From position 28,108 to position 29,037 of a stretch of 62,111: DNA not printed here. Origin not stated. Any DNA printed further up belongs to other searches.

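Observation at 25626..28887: Bacterial PLSCR-type scramblase homolog in a tight operon with a RavA-like AAA+ ATPase and a ViaA-like VWA protein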

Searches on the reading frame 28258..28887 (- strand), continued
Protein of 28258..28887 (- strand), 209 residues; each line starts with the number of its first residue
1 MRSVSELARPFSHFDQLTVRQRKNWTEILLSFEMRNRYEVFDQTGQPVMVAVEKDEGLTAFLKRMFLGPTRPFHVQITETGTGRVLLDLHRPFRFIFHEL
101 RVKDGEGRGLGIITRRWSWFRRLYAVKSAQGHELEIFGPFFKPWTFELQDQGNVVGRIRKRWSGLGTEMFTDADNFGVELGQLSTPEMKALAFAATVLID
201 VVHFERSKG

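Call 25: find_encoding_contigs(protein=P0082, flank=6000, max_places=1)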
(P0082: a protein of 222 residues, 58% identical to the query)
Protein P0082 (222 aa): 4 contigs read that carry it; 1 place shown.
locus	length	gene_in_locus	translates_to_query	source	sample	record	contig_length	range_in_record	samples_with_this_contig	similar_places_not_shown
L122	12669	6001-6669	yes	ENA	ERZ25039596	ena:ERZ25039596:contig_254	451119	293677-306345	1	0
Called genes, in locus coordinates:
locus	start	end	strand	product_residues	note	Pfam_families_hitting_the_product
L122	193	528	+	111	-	-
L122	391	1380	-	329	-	PF02129:Peptidase_S15 (faint), PF12697:Abhydrolase_6, PF00561:Abhydrolase_1, PF12146:Hydrolase_4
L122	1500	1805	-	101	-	-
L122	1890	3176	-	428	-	-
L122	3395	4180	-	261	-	-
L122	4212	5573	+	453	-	-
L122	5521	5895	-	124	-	-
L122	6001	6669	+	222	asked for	PF03803:Scramblase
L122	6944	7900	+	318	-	PF08240:ADH_N, PF00107:ADH_zinc_N, PF13602:ADH_zinc_N_2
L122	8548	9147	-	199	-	-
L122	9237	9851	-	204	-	-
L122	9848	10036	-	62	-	-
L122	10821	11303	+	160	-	PF14522:Cytochrome_C7 (faint), PF09699:Paired_CXXCH_1 (weak)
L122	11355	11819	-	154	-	PF13994:PgaD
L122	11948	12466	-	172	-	-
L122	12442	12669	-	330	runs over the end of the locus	PF14883:GHL13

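Call 27: search_solved_structures(query=window:28258-28887:-, max_evalue=10, show_alignments=2)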
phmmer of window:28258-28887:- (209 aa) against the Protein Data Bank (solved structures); distinct sequences matched with E-value up to 10: 0.

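Call 41: predict_structure(alignment_id=A2)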
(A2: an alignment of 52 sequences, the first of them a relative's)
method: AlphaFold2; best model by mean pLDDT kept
length: 209 residues; sequences in the alignment: 52
mean_pLDDT: 85.6   pTM: 0.84
mean pLDDT of the five models: 85.6, 85.6, 83.8, 82.3, 81.5
residues with pLDDT >= 90: 117; 70-90: 62; 50-70: 30; < 50: 0
segments of 3 or more residues with pLDDT < 50: none
pLDDT, mean of each block of 10 residues (from residue 1): 79 95 72 76 96 77 75 92 96 81 96 91 94 92 88 95 58 80 96 94 74
secondary structure, 60 per line:
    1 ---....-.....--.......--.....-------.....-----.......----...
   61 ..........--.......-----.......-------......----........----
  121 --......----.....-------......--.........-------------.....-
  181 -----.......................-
elements in order: H4-7 H9-13 E16-22 H25-29 E37-41 E47-53 H58-70 E73-79 E85-91 E99-104 E109-116 E123-128 E133-137 E145-150 E153-161 E175-179 H186-208

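Call 45: fold_search(model_id=the predicted structure, library=pdb)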
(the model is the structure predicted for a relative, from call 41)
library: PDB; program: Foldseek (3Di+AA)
matches with E <= 10: 728; with E <= 0.001: 1
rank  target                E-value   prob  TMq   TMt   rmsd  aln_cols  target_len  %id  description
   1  3c5n_B                6.3e-04  1.00  0.52  0.50   4.9       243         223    9  Structure of human TULP1 in complex with IP3 (released 2008-04-01)
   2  2fim_B                5.0e-03  1.00  0.52  0.47   5.1       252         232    9  Structure of the C-terminal domain of Human Tubby-like protein 1 (released 2006-02-07)
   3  2ol7_A                1.2e-02  0.47  0.15  0.13  18.8       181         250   10  The crystal structure of OspA mutant (released 2007-12-11)
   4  3c5n_A                1.6e-02  1.00  0.51  0.47   5.4       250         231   11  Structure of human TULP1 in complex with IP3 (released 2008-04-01)
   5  6idc                  3.5e-02  0.28  0.15  0.13  23.4       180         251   12  Loop deletion and proline insertion mutant (deleting six residues and inserted six proline residues) (released 2019-07-03)
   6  1zxu                  4.4e-02  1.00  0.51  0.64   4.5       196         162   12  X-ray structure of protein from arabidopsis thaliana AT5G01750 (released 2005-06-21)
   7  2hkd                  4.6e-02  0.30  0.15  0.11  16.4       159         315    9  The crystal structure of engineered OSPA (released 2006-11-21)
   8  4ghb_B                4.6e-02  0.23  0.21  0.18  18.6       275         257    8  Crystal structure of a porin-like protein (BACUNI_01323) from Bacteroides uniformis ATCC 8492 at 2.32 A resolution (released 2012-08-29)
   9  2oy8                  5.4e-02  0.30  0.15  0.11  16.4       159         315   10  The crystal structure of OspA mutant (released 2008-03-04)
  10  3u1w_C                5.7e-02  0.30  0.19  0.16  17.6       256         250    7  Crystal structure of a Calcium binding protein (BDI_1975) from Parabacteroides distasonis ATCC 8503 at 2.00 A resoluti (released 2012-01-25)
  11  2fkg                  7.0e-02  0.21  0.15  0.11  17.4       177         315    8  The Crystal Structure of Engineered OspA (released 2006-11-21)
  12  3buu_B                8.2e-02  0.23  0.22  0.21  15.7       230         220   10  Crystal structure of LolA superfamily protein NE2245 from Nitrosomonas europaea (released 2008-01-22)
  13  2oy7                  8.7e-02  0.20  0.15  0.11  17.5       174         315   10  The crystal structure of OspA mutant (released 2008-03-04)
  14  2w7q_B                9.2e-02  0.14  0.18  0.20  14.9       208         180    9  Structure of Pseudomonas aeruginosa LolA (released 2009-12-29)
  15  3cka_B                9.2e-02  0.11  0.13  0.10  21.4       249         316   10  The crystal structure of OspA mutant (released 2009-03-17)
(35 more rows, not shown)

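Call 46: find_encoding_contigs(protein=P0005, flank=6000, max_places=1)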
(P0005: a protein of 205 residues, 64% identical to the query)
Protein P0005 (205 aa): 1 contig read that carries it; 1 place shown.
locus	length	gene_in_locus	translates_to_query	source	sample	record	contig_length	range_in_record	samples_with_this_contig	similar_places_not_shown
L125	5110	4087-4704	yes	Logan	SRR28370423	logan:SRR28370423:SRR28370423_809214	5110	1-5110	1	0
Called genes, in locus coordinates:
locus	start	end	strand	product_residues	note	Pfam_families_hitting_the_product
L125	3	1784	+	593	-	?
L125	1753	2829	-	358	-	-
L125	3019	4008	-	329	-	PF03745:DUF309, PF05728:UPF0227, PF12146:Hydrolase_4 (faint), PF00561:Abhydrolase_1 (faint), PF12697:Abhydrolase_6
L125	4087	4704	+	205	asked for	PF03803:Scramblase, PF04525:LOR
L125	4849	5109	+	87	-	?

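Call 47: find_encoding_contigs(protein=P0014, flank=6000, max_places=1)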
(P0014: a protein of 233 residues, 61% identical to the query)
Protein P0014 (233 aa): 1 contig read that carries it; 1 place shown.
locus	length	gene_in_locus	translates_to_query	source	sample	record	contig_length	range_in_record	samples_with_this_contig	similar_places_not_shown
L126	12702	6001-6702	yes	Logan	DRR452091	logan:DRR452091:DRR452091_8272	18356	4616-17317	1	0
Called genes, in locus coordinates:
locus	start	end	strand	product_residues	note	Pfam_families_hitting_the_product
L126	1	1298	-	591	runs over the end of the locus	PF00580:UvrD-helicase (faint), PF13086:AAA_11, PF13245:AAA_19, PF13604:AAA_30, PF01443:Viral_helicase1 (faint), PF13087:AAA_12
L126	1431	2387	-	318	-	PF14238:DUF4340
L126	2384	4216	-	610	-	PF09822:ABC_transp_aux (weak)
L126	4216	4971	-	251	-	PF12679:ABC2_membrane_2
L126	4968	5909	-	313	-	PF00005:ABC_tran, PF13304:AAA_21 (faint)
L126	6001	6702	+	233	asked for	PF03803:Scramblase, PF04525:LOR (weak)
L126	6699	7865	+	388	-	PF09861:Lar_N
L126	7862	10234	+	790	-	PF01804:Penicil_amidase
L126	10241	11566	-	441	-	PF02812:ELFV_dehydrog_N (weak), PF00208:ELFV_dehydrog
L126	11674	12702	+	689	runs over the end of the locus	?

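Call 70: search_protein_families(library=phrogs, proteins=[L119:1708-2463:+, L119:2472-2882:+, L119:2994-3266:+, L119:3282-3512:+, L119:3619-3852:+, L119:3810-4616:+, L119:4671-5285:+, L119:437-1408:-, L119:10045-11019:+, L119:5313-5969:+], max_evalue=0.001)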
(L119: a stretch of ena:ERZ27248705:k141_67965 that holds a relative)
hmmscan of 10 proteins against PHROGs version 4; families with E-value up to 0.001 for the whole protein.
L119:1708-2463:+ (251 aa): 4 families
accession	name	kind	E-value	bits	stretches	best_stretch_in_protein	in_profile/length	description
phrog_1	-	integration and excision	4.9e-37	129.5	1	16-244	124-336/611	integrase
phrog_216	-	integration and excision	1.9e-12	47.9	1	137-247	17-124/301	integrase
phrog_7244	-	integration and excision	3.6e-09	37.3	1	39-223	49-223/263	integrase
phrog_37709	-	unknown function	0.0009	20.2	0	129-227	10-106/116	-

L119:2472-2882:+ (136 aa): 0 families

L119:2994-3266:+ (90 aa): 0 families

L119:3282-3512:+ (76 aa): 0 families

L119:3619-3852:+ (77 aa): 0 families

L119:3810-4616:+ (268 aa): 0 families

L119:4671-5285:+ (204 aa): 0 families

L119:437-1408:- (323 aa): 0 families

L119:10045-11019:+ (324 aa): 4 families
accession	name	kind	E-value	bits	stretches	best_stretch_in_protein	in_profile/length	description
phrog_58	-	tail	3.3e-06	26.7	1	229-293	850-910/1544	tail length tape measure protein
phrog_167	-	tail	0.00018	20.4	1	122-308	814-956/1555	tail length tape measure protein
phrog_1535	-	tail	0.00032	19.9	1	222-304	890-990/1152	tail length tape measure protein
phrog_16297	-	tail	0.00084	18.8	0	221-288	615-682/777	tail length tape measure protein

L119:5313-5969:+ (218 aa): 0 families

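Call 71: find_encoding_contigs(protein=P0010, flank=7000, max_places=2)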
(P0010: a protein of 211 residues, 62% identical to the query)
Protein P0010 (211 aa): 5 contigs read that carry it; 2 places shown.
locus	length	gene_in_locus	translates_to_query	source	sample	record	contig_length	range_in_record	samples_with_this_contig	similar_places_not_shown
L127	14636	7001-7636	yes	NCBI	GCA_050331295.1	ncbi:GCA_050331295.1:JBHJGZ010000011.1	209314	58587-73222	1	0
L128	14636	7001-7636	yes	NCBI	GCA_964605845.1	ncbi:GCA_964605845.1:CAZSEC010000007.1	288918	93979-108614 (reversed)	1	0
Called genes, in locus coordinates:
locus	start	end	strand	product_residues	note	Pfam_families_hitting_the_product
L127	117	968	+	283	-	-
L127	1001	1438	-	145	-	-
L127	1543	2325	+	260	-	PF13560:HTH_31, PF01381:HTH_3 (weak), PF17765:MLTR_LBD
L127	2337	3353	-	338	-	PF12412:DUF3667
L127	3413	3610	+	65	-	PF19581:Glyoxalase_7, PF22677:Ble-like_N (weak)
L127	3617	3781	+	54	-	PF00903:Glyoxalase (weak)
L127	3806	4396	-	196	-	-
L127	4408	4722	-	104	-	-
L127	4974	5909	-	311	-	-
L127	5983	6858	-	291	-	PF00892:EamA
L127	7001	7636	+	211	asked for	PF03803:Scramblase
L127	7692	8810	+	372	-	PF20030:bpMoxR, PF01078:Mg_chelatase (faint), PF00004:AAA, PF07726:AAA_3 (weak), PF07728:AAA_5, PF17868:AAA_lid_8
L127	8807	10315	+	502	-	PF13519:VWA_2 (weak)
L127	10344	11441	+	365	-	PF00561:Abhydrolase_1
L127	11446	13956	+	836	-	PF00696:AA_kinase, PF22468:ACT_9, PF03447:NAD_binding_3, PF00742:Homoserine_dh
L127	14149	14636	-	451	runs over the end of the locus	PF00291:PALP, PF00571:CBS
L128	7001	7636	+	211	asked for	PF03803:Scramblase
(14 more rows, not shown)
